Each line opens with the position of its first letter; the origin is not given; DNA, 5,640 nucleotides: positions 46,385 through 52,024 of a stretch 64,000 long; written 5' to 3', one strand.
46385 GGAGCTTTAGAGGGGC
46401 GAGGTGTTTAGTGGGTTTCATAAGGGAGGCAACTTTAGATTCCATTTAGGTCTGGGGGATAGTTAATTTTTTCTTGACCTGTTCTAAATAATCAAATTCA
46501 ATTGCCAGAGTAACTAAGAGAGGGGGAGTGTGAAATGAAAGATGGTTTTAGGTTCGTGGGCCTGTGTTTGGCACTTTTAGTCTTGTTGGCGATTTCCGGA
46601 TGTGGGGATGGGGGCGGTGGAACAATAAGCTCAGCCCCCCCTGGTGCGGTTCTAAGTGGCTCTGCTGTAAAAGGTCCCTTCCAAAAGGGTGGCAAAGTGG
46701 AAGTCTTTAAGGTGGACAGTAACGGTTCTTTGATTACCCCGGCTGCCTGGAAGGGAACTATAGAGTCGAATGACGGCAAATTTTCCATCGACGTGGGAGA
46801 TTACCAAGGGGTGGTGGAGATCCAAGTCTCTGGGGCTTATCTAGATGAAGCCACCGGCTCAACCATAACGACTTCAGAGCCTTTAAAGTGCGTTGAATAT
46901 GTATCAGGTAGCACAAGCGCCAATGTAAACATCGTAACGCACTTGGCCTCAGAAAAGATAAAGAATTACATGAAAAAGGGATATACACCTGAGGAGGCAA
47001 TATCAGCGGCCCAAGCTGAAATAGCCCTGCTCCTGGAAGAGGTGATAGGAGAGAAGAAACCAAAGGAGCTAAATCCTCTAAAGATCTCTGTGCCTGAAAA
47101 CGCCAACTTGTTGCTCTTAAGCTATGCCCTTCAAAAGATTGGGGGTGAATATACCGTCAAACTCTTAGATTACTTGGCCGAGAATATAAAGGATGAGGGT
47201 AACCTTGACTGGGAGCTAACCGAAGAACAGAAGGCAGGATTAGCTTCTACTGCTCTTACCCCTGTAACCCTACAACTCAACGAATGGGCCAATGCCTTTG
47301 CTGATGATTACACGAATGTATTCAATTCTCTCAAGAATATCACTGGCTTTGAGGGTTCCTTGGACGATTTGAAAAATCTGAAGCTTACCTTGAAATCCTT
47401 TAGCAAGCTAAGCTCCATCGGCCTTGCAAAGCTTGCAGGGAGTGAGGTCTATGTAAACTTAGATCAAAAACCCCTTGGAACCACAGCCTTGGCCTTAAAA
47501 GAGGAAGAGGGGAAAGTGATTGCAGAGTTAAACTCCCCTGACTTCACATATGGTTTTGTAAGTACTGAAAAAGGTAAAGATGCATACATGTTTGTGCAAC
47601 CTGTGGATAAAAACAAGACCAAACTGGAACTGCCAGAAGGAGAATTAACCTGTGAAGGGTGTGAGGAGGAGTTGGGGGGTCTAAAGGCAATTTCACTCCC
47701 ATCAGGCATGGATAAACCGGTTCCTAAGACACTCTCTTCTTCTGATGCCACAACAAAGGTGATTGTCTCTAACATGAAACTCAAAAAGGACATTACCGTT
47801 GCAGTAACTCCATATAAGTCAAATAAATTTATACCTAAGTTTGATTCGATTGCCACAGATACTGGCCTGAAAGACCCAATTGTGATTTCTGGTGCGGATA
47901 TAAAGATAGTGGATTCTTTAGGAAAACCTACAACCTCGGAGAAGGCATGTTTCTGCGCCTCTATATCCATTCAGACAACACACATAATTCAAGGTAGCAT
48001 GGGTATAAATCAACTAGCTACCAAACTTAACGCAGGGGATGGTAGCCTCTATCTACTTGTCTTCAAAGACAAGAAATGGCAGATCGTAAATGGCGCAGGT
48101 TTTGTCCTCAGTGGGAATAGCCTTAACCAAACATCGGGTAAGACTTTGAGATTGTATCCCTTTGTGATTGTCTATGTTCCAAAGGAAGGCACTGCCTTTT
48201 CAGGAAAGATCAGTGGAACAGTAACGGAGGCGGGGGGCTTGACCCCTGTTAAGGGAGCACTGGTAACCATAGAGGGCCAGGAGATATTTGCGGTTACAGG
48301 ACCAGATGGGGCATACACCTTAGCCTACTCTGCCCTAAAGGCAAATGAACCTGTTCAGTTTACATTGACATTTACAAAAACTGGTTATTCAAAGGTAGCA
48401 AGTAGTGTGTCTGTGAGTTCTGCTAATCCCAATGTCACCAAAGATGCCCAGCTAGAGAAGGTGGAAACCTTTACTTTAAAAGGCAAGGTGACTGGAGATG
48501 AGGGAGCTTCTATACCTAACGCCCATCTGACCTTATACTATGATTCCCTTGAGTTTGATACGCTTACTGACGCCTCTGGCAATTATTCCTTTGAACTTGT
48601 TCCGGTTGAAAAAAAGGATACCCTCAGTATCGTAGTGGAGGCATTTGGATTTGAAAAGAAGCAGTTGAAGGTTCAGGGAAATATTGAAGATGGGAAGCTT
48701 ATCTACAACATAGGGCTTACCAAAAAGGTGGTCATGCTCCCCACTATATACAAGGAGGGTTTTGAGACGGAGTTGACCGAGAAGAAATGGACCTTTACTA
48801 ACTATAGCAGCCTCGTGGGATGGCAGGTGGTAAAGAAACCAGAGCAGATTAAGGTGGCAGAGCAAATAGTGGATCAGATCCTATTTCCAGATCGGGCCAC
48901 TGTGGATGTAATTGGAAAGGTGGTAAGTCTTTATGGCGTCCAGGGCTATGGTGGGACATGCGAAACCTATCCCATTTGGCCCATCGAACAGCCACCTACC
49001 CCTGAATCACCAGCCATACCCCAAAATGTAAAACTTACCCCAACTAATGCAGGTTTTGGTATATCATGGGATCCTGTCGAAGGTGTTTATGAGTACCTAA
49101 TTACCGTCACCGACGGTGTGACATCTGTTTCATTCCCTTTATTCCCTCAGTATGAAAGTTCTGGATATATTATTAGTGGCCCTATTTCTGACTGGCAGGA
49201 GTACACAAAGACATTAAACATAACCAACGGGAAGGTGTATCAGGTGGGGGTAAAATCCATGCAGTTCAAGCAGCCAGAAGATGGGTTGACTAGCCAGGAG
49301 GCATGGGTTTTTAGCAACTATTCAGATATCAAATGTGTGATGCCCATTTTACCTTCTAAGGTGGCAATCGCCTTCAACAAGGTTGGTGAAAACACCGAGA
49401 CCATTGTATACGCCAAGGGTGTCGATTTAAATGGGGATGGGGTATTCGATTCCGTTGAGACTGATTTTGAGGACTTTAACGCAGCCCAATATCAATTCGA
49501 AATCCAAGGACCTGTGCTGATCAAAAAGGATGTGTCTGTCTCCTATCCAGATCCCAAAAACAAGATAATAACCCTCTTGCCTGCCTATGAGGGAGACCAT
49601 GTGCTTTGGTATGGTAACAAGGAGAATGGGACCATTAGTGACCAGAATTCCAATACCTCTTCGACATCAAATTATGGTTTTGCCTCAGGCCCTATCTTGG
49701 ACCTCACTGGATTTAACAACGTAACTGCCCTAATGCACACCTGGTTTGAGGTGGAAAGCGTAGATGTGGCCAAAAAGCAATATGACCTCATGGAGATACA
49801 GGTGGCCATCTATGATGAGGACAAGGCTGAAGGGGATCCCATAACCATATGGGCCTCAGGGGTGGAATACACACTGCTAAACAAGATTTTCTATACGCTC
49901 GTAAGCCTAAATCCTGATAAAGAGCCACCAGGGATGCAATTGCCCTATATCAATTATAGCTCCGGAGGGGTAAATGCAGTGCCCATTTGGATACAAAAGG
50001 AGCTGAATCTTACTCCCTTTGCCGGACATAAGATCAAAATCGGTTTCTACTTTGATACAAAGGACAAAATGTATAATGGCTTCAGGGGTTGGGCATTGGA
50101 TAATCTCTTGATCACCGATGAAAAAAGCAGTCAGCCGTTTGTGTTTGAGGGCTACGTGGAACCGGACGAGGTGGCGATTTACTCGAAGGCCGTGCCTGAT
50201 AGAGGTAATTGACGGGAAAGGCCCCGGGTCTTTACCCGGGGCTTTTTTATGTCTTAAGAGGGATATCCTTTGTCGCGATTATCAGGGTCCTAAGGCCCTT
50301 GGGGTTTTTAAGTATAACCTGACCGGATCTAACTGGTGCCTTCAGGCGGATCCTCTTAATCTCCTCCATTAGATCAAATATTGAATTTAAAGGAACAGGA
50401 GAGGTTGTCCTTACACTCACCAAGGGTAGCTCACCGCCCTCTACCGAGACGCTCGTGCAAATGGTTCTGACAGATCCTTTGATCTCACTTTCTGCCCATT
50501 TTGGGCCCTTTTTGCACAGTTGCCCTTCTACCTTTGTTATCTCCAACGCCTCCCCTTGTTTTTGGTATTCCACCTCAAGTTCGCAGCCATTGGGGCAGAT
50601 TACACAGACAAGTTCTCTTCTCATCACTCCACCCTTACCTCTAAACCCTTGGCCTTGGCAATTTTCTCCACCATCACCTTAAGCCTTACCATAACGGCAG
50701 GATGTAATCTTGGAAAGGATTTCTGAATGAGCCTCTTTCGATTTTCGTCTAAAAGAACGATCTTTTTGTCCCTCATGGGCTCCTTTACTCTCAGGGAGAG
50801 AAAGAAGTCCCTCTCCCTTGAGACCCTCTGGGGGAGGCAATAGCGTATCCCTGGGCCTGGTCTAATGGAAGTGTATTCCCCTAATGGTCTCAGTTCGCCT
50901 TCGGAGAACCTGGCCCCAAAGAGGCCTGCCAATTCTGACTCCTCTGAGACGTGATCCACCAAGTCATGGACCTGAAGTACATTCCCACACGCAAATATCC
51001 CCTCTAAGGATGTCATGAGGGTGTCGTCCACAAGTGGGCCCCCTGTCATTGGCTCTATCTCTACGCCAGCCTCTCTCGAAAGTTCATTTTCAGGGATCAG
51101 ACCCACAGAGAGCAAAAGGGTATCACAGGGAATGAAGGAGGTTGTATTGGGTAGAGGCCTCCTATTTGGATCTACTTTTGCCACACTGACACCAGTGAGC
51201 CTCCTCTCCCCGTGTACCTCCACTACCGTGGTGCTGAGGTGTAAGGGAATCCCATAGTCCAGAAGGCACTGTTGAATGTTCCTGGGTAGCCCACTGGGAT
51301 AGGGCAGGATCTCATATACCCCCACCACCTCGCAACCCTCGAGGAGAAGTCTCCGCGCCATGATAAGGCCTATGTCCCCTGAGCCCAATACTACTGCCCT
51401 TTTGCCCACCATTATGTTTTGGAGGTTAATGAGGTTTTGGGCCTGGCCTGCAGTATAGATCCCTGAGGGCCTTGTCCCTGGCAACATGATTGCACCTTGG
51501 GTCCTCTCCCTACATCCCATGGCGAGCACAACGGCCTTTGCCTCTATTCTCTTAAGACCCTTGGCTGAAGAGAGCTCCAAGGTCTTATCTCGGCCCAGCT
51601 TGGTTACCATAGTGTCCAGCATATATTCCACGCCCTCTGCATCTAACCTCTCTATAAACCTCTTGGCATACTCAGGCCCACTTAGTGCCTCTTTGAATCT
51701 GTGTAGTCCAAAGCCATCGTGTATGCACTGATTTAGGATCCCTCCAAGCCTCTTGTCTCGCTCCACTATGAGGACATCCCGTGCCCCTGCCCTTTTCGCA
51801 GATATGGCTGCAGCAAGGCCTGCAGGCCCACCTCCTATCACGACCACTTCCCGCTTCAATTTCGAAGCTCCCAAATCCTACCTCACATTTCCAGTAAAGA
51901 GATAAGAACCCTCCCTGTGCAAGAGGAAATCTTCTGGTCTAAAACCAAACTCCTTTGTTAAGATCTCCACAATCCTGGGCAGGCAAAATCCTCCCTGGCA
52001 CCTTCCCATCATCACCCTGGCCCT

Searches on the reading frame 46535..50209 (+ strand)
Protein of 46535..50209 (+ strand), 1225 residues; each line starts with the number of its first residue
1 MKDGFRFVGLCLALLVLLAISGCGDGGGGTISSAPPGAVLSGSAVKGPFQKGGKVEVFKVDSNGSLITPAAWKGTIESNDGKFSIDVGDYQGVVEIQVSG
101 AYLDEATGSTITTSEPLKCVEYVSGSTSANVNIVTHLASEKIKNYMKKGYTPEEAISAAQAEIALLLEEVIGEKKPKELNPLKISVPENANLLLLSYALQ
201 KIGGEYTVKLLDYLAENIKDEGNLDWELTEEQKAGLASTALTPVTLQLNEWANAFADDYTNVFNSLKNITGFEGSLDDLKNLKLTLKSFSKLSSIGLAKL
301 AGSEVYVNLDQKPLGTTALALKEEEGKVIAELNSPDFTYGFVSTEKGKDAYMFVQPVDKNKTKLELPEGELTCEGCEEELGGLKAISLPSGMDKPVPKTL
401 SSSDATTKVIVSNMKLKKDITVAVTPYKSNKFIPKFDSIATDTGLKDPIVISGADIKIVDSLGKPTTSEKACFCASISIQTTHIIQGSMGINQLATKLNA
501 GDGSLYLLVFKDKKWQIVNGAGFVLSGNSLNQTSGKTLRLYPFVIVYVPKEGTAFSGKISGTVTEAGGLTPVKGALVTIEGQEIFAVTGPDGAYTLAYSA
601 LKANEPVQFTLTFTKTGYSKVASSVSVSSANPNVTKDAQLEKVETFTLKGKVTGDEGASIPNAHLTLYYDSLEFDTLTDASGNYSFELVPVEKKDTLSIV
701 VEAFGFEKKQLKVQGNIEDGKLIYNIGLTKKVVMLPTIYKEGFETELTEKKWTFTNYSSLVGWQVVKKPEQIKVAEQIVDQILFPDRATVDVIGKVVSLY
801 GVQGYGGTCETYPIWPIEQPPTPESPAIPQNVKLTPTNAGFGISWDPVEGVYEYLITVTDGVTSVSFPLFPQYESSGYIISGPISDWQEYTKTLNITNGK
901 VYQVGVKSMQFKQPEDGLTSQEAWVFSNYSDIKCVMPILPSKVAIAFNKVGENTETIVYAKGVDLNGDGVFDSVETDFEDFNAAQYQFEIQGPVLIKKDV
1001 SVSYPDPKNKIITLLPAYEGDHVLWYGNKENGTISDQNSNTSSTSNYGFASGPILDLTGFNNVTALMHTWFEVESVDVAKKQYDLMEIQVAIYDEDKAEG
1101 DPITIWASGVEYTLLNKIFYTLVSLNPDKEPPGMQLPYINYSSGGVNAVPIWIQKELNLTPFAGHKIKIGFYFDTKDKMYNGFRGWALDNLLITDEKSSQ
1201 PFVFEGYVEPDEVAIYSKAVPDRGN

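Call 65: search_protein_families(library=pfam, proteins=[window:46535-50209:+], max_evalue=0.00001)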
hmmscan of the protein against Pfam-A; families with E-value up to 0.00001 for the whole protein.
window:46535-50209:+ (1225 aa): 2 families
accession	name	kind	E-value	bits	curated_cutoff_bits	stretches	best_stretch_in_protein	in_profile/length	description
PF13620.12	CarboxypepD_reg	-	2.3e-17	63.5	32.3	2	647-714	1-68/82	Carboxypeptidase regulatory-like domain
PF13715.12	CarbopepD_reg_2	-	4e-15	56.1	32.2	1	559-633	1-70/88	CarboxypepD_reg-like domain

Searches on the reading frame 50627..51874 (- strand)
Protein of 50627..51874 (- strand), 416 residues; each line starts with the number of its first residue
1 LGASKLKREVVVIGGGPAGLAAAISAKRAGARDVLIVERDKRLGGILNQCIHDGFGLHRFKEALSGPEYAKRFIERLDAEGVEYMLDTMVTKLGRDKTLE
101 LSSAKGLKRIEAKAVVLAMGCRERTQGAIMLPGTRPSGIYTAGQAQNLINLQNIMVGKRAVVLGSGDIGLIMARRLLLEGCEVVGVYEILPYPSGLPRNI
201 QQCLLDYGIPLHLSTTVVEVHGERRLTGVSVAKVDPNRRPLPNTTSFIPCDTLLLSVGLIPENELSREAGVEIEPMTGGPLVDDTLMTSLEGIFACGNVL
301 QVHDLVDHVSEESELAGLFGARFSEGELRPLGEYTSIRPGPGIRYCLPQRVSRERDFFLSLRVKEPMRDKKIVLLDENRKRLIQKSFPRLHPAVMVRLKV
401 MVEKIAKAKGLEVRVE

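Call 65: search_protein_families(library=pfam, proteins=[window:50627-51874:-], max_evalue=0.00001)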
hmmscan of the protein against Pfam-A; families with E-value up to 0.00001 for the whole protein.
window:50627-51874:- (416 aa): 8 families
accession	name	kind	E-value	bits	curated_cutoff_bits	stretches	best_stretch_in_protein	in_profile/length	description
PF07992.20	Pyr_redox_2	-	3.5e-37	128.8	26.1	1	9-305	2-283/291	Pyridine nucleotide-disulphide oxidoreductase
PF12831.13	FAD_oxidored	-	5.1e-13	49.5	27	1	9-47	1-38/416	FAD dependent oxidoreductase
PF00890.30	FAD_binding_2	-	7.4e-13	48.9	20.4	1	10-45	2-36/414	FAD binding domain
PF00070.33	Pyr_redox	-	1.4e-11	45.2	22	0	159-231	1-79/82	Pyridine nucleotide-disulphide oxidoreductase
PF03486.20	HI0933_like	-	1.1e-10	41.9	50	1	9-44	2-36/244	HI0933-like protein Rossmann domain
PF13450.12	NAD_binding_8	-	6.9e-10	39.5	21.9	1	12-54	1-42/68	NAD(P)-binding Rossmann-like domain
PF13738.12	Pyr_redox_3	-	2e-09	37.6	30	1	11-41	1-31/305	Pyridine nucleotide-disulphide oxidoreductase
PF01266.30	DAO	-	1.1e-07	32.2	27.9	0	10-44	2-35/353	FAD dependent oxidoreductase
